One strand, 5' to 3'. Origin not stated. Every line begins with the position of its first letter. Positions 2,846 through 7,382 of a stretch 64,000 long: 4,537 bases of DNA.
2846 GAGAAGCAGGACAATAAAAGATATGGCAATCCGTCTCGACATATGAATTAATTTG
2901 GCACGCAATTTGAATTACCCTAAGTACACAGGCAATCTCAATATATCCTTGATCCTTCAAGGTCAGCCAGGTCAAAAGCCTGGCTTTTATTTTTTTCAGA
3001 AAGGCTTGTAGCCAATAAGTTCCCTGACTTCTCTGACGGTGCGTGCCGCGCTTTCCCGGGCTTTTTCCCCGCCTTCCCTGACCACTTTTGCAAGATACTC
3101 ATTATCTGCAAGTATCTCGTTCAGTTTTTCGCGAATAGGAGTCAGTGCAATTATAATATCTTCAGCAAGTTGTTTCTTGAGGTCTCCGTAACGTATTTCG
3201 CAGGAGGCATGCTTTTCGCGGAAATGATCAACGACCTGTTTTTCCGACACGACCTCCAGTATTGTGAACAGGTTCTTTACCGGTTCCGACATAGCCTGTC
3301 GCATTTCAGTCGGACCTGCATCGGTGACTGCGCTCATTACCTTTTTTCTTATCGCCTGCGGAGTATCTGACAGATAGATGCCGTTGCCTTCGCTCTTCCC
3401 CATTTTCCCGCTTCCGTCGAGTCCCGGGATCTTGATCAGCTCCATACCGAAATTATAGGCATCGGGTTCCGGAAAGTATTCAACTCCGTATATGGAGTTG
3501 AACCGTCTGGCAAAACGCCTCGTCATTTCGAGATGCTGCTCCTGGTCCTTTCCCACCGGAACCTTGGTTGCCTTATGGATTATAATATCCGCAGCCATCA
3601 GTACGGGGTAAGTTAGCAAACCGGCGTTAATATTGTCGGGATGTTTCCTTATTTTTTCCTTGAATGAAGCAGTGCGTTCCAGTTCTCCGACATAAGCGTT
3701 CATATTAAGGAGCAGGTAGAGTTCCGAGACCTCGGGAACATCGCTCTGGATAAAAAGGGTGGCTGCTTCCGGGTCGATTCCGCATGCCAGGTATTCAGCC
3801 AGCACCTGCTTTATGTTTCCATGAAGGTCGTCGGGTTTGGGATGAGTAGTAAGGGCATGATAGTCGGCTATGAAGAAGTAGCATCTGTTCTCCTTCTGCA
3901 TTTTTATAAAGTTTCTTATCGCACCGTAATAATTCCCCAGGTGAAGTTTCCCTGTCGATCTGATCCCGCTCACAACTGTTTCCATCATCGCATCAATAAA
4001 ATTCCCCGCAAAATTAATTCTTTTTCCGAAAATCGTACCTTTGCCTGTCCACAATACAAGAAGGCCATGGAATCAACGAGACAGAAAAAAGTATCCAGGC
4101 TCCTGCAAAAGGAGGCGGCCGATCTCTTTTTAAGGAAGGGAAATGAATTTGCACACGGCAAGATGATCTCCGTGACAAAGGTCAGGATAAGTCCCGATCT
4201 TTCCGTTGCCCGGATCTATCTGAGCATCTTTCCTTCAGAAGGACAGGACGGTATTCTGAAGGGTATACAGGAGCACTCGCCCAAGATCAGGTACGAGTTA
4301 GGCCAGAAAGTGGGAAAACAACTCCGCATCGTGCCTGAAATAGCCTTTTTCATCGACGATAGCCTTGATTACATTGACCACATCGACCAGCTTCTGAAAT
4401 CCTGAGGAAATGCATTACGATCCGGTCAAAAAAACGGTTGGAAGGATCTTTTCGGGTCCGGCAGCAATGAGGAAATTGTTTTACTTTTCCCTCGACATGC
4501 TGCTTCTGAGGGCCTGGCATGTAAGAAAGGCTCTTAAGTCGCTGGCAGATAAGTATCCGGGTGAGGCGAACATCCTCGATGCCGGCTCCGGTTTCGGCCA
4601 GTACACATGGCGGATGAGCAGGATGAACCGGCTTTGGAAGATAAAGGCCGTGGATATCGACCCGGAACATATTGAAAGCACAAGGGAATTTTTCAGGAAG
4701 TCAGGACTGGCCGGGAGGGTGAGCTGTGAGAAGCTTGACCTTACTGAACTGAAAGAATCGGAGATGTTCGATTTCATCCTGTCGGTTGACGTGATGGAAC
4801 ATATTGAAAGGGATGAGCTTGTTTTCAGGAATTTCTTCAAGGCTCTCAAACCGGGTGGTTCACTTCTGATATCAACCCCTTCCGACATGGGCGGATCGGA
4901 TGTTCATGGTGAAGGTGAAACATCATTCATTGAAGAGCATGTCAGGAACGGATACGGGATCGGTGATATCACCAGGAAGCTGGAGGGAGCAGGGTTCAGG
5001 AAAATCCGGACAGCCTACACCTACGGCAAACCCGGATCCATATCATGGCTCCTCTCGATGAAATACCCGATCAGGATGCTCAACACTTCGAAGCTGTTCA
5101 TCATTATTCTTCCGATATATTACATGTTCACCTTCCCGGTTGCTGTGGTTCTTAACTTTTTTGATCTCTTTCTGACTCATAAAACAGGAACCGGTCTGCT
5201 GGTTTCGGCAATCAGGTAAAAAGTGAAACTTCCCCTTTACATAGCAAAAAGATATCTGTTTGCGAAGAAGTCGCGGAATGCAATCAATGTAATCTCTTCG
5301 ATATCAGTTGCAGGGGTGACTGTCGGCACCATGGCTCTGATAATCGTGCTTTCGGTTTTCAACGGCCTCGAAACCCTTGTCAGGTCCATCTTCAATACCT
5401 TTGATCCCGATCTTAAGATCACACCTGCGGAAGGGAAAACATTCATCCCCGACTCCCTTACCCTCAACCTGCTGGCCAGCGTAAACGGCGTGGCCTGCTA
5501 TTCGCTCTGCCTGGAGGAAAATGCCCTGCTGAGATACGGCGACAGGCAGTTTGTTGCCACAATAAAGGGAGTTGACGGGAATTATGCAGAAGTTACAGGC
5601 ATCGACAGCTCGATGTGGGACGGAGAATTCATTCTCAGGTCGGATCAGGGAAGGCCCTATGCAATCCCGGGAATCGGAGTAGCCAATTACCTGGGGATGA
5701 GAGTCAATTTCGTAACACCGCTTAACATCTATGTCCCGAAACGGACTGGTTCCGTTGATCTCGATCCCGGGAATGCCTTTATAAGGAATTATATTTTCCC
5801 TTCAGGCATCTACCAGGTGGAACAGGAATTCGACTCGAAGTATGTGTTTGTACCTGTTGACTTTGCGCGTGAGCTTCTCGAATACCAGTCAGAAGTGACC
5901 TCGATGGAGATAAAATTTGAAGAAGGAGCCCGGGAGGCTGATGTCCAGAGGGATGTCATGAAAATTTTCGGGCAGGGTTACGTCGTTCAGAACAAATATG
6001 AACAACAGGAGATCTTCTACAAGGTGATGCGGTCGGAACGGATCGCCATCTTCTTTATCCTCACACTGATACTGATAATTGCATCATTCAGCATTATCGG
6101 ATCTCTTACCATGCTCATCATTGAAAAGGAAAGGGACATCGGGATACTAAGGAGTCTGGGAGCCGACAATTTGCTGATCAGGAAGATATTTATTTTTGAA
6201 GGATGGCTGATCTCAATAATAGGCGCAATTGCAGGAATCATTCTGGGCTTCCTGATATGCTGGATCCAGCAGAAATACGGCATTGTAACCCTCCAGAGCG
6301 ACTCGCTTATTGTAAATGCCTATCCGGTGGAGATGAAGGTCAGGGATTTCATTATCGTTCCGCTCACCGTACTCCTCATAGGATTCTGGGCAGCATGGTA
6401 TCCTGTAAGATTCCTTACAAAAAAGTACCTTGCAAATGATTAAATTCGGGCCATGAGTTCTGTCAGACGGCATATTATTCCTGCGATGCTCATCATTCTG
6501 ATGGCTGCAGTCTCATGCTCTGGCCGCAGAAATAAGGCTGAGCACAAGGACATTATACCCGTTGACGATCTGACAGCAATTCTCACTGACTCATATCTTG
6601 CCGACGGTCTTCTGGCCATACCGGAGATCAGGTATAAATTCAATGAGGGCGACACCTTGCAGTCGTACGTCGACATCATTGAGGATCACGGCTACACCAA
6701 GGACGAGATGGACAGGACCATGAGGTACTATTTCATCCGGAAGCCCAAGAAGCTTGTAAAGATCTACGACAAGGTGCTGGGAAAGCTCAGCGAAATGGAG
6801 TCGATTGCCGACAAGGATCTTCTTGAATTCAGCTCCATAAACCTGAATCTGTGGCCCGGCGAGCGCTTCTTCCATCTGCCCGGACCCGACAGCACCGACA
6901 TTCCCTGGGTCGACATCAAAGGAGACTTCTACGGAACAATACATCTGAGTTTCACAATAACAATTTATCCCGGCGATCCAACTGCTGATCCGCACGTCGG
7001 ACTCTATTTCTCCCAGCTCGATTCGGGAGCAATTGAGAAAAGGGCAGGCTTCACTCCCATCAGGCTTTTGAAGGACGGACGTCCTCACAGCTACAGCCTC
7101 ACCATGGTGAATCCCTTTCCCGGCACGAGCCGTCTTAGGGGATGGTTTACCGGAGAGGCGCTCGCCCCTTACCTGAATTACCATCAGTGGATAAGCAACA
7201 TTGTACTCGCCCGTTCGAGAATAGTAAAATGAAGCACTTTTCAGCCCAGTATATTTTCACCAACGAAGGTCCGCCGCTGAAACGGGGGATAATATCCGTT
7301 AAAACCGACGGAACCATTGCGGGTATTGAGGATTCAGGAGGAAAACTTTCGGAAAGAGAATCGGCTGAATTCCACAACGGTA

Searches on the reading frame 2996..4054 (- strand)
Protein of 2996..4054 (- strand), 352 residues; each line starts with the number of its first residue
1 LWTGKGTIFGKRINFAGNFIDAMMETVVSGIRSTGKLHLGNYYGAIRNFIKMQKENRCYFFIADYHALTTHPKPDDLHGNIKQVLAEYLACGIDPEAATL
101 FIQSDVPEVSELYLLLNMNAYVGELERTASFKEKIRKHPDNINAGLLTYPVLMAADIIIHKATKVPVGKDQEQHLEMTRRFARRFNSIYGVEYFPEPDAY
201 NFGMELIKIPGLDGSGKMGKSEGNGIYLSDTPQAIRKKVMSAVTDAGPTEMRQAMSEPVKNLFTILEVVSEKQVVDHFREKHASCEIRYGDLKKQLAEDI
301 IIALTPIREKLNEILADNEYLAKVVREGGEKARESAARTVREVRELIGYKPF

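Call 105: search_protein_families(library=pfam, proteins=[window:2996-4054:-], max_evalue=0.00001)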
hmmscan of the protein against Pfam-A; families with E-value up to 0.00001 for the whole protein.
window:2996-4054:- (352 aa): 1 family
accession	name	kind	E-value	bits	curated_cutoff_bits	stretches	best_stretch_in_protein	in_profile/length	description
PF00579.31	tRNA-synt_1b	-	1.3e-64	218.8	21.1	1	26-304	7-291/292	tRNA synthetases class I (W and Y)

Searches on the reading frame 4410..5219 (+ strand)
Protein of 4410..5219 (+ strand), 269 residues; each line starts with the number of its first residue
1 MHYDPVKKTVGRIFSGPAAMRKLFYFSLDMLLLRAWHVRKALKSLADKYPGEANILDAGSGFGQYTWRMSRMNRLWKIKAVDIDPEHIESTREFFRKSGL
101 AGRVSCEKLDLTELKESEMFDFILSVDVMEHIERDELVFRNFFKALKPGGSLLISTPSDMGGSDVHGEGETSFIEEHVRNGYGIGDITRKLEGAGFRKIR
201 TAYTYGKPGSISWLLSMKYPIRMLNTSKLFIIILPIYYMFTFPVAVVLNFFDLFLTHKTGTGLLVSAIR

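Call 105: search_protein_families(library=pfam, proteins=[window:4410-5219:+], max_evalue=0.00001)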
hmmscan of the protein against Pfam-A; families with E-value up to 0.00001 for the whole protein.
window:4410-5219:+ (269 aa): 7 families
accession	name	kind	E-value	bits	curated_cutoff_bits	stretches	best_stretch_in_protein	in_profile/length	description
PF13847.12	Methyltransf_31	-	1.9e-15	57.3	27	1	53-158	5-113/145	Methyltransferase domain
PF13649.12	Methyltransf_25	-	1.1e-14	55.2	27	1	55-150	1-97/97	Methyltransferase domain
PF08241.18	Methyltransf_11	-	4.8e-14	53.2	21.2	1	56-154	1-95/95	Methyltransferase domain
PF13489.12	Methyltransf_23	-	6.4e-13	49.2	27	1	39-198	10-161/164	Methyltransferase domain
PF08242.18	Methyltransf_12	-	1.2e-12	48.8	30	1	56-152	1-98/98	Methyltransferase domain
PF02353.26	CMAS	-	3.9e-09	36.7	27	1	50-178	62-189/273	Mycolic acid cyclopropane synthetase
PF05175.20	MTS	-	1.9e-06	28.1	23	1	51-157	31-141/170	Methyltransferase small domain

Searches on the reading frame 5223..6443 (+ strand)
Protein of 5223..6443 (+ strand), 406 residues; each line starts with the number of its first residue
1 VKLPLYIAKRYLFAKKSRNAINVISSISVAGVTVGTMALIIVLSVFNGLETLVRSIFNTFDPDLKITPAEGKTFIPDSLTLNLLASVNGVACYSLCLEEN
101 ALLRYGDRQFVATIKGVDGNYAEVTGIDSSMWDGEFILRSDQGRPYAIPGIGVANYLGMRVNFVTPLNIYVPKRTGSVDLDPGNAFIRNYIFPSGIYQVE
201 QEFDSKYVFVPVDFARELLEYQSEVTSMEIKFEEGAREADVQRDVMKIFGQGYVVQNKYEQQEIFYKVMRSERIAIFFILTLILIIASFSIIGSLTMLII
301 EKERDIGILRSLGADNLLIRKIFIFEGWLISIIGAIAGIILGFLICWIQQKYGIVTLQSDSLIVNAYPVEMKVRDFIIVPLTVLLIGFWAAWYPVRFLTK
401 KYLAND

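Call 105: search_protein_families(library=pfam, proteins=[window:5223-6443:+], max_evalue=0.00001)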
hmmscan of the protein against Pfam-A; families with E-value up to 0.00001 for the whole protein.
window:5223-6443:+ (406 aa): 2 families
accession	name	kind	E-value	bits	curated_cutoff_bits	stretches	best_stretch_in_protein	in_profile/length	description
PF02687.27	FtsX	-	4e-18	66.1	25.5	1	277-402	1-119/120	FtsX-like permease C-terminal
PF12704.14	MacB_PCD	-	2.9e-09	38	27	1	25-245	1-204/207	MacB-like periplasmic core domain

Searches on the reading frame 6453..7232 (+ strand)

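Call 105: search_protein_families(library=pfam, proteins=[window:6453-7232:+], max_evalue=0.00001)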
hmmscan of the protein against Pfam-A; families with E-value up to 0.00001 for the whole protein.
window:6453-7232:+ (259 aa): 1 family
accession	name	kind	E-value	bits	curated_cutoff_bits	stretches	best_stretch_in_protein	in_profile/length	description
PF14129.11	DUF4296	-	5.6e-11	43.3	27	1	32-114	2-83/87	Domain of unknown function (DUF4296)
